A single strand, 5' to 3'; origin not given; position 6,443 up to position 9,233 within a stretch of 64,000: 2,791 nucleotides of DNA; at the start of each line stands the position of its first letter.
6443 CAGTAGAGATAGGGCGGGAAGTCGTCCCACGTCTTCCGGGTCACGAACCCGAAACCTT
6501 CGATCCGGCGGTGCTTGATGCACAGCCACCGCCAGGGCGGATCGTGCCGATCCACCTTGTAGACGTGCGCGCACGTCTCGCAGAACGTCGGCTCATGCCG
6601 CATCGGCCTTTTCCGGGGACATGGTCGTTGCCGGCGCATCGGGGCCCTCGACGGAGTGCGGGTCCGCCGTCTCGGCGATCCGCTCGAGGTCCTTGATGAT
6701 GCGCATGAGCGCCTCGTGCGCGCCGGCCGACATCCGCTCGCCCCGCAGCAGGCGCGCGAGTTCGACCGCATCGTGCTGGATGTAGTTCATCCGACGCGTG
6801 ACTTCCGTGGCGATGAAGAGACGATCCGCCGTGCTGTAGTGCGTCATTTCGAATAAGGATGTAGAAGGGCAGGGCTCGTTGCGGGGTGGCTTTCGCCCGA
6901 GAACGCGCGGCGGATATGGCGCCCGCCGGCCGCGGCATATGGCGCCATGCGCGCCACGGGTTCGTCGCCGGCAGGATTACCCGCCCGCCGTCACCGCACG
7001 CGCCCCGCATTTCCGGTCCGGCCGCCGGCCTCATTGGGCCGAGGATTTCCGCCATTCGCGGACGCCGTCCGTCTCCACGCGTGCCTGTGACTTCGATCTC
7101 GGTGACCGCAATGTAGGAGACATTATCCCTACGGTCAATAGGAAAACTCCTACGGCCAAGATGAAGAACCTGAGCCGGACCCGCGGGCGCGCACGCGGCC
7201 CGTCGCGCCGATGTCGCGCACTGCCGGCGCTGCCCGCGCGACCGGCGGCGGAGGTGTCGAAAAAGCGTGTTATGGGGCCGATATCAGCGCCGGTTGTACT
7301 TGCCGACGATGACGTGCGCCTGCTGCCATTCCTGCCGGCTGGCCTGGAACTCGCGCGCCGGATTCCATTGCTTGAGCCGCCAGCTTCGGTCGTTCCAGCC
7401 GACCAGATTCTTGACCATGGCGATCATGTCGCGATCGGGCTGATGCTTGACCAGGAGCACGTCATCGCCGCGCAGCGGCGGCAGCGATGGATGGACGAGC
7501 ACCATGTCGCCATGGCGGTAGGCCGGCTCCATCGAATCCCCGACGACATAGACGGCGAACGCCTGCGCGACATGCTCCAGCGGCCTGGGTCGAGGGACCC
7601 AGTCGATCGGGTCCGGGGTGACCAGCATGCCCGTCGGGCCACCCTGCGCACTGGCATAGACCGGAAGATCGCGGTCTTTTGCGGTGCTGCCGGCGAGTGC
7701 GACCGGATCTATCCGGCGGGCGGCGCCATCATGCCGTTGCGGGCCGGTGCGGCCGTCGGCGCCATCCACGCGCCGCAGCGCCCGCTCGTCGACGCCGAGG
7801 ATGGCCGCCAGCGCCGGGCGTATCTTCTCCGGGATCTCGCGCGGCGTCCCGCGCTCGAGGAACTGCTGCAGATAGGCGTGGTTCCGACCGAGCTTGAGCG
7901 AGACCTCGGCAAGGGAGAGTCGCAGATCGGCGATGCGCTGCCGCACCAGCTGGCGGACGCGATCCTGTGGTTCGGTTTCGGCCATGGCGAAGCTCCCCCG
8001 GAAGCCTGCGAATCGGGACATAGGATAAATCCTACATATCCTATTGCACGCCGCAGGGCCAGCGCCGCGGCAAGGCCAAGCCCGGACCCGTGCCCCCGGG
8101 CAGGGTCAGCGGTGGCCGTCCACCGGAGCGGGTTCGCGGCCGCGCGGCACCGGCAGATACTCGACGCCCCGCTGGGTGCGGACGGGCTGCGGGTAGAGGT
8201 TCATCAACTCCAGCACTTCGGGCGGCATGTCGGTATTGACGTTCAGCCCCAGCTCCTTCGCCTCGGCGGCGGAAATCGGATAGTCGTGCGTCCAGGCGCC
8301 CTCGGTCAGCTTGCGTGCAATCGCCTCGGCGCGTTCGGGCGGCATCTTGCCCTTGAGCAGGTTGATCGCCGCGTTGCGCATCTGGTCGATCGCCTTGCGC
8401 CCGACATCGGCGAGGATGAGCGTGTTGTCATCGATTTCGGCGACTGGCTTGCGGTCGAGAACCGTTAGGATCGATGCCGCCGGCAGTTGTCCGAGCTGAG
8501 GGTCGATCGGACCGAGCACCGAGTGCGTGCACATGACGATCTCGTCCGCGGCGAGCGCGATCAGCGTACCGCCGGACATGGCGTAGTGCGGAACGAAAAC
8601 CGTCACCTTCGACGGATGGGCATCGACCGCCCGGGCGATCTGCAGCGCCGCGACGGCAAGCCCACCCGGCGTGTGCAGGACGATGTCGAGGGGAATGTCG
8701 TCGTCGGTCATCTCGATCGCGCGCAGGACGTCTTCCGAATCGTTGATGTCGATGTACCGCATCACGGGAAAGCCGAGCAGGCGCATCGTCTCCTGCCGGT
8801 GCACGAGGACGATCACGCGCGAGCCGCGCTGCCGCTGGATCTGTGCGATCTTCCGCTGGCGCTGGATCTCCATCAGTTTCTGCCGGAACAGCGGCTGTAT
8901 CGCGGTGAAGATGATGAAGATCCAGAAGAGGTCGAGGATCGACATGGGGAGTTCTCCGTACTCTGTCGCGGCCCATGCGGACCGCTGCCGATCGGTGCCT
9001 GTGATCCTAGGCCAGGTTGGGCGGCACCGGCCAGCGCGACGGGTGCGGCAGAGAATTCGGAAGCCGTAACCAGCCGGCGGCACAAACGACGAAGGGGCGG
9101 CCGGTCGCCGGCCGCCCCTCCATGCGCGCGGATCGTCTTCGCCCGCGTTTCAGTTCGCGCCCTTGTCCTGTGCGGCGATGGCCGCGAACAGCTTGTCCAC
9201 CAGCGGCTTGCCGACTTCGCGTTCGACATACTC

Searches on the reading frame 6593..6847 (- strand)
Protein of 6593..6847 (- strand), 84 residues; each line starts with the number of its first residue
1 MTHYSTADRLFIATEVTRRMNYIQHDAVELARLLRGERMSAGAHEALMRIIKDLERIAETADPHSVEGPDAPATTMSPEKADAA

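Call 5: search_protein_families(library=pfam, proteins=[window:6593-6847:-], max_evalue=0.01)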
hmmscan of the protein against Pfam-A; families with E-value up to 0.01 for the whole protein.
window:6593-6847:- (84 aa): 0 families

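Call 28: search_protein_families(library=padloc, proteins=[window:6593-6847:-], max_evalue=0.01)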
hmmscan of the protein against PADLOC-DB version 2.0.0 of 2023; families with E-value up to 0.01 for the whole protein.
window:6593-6847:- (84 aa): 0 families

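Call 29: search_protein_families(library=ncbifam, proteins=[window:6593-6847:-], max_evalue=0.01)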
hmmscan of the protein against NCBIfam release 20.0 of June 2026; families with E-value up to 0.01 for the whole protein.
window:6593-6847:- (84 aa): 1 family
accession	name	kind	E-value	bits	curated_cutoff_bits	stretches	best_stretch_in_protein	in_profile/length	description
NF047335.1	T3SS_XAC0095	domain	0.0045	17.1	34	1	40-78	4-41/62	XAC0095 family protein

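Call 30: search_protein_families(library=phrogs, proteins=[window:6593-6847:-], max_evalue=0.01)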
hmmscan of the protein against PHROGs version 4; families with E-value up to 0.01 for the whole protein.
window:6593-6847:- (84 aa): 0 families

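Call 84: search_protein_families(library=pfam, proteins=[window:6593-6847:-], max_evalue=1)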
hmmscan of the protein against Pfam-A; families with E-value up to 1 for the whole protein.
window:6593-6847:- (84 aa): 2 families
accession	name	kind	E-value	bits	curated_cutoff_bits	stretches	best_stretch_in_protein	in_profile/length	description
PF06515.16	BDV_P10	-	0.033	14.7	25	1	13-73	9-67/87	Borna disease virus P10 protein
PF11116.13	DUF2624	-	0.063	14.5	24.7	1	24-60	33-69/83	Protein of unknown function (DUF2624)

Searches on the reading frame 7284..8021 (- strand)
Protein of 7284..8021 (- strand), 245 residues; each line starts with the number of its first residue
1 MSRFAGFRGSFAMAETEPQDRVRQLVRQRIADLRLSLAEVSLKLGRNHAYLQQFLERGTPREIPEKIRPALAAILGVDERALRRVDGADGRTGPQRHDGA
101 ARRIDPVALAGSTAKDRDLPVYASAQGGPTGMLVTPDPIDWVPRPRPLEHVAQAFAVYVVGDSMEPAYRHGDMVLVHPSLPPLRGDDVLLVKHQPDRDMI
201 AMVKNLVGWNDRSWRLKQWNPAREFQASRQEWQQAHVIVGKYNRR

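Call 5: search_protein_families(library=pfam, proteins=[window:7284-8021:-], max_evalue=0.01)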
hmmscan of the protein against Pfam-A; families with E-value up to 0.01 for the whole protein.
window:7284-8021:- (245 aa): 1 family
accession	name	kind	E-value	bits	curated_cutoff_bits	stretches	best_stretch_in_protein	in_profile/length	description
PF00717.28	Peptidase_S24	-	1.7e-11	44.3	23.3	1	148-240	28-113/116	Peptidase S24-like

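Call 28: search_protein_families(library=padloc, proteins=[window:7284-8021:-], max_evalue=0.01)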
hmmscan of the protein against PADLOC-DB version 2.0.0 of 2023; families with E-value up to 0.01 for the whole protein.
window:7284-8021:- (245 aa): 0 families

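Call 29: search_protein_families(library=ncbifam, proteins=[window:7284-8021:-], max_evalue=0.01)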
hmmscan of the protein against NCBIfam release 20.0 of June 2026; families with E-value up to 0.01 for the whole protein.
window:7284-8021:- (245 aa): 2 families
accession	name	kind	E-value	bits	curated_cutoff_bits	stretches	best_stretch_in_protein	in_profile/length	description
TIGR02754.1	sod_Ni_protease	equivalog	1.2e-05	25.7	63.25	1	159-223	3-69/90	nickel-type superoxide dismutase maturation protease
TIGR02228.1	sigpep_I_arch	equivalog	0.0011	18.9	51.85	1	153-178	30-55/158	signal peptidase I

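Call 30: search_protein_families(library=phrogs, proteins=[window:7284-8021:-], max_evalue=0.01)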
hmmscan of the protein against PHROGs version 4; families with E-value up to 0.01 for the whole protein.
window:7284-8021:- (245 aa): 2 families
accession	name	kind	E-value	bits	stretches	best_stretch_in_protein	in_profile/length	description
phrog_4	-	transcription regulation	3.3e-20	73.5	1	22-228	137-321/400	transcriptional repressor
phrog_6201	-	transcription regulation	8.6e-06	26.6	1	151-241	25-110/121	CI-like repressor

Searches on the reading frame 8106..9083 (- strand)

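Call 29: search_protein_families(library=ncbifam, proteins=[window:8106-9083:-], max_evalue=0.01)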
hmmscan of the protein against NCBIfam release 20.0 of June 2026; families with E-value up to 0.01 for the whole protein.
window:8106-9083:- (325 aa): 8 families
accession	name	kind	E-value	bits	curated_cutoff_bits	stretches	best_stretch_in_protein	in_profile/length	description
NF047768.1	Clp_like_SDH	equivalog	7.9e-124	412.3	250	1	52-311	1-260/260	SDH family Clp fold serine proteinase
NF045542.1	Clp_rel_HeadMat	equivalog_domain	7.9e-11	42.2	120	1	117-190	21-95/165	head maturation protease, ClpP-related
NF045540.1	scaf_prot_MCP1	exception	2.6e-06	26.4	475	1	118-189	19-90/652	ClpP-like prohead protease/major capsid protein fusion protein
TIGR00706.1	SppA_dom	equivalog_domain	7e-06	25.8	155.45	1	114-193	14-98/208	signal peptide peptidase SppA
NF008745.0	PRK11778.1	equivalog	0.00022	20.5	259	1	135-201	136-204/345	protease SohB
NF049951.1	HglthnlMButDhIsoH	equivalog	0.0044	16.4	350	0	78-147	16-87/226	1-hydroxy-2-glutathionyl-2-methyl-3-butene dehydrogenase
NF002936.2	PRK03580.1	equivalog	0.0044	16.4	500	1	160-263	97-200/261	crotonobetainyl-CoA hydratase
NF006566.0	PRK09076.1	subfamily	0.0087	15.7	286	0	163-278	103-213/260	enoyl-CoA hydratase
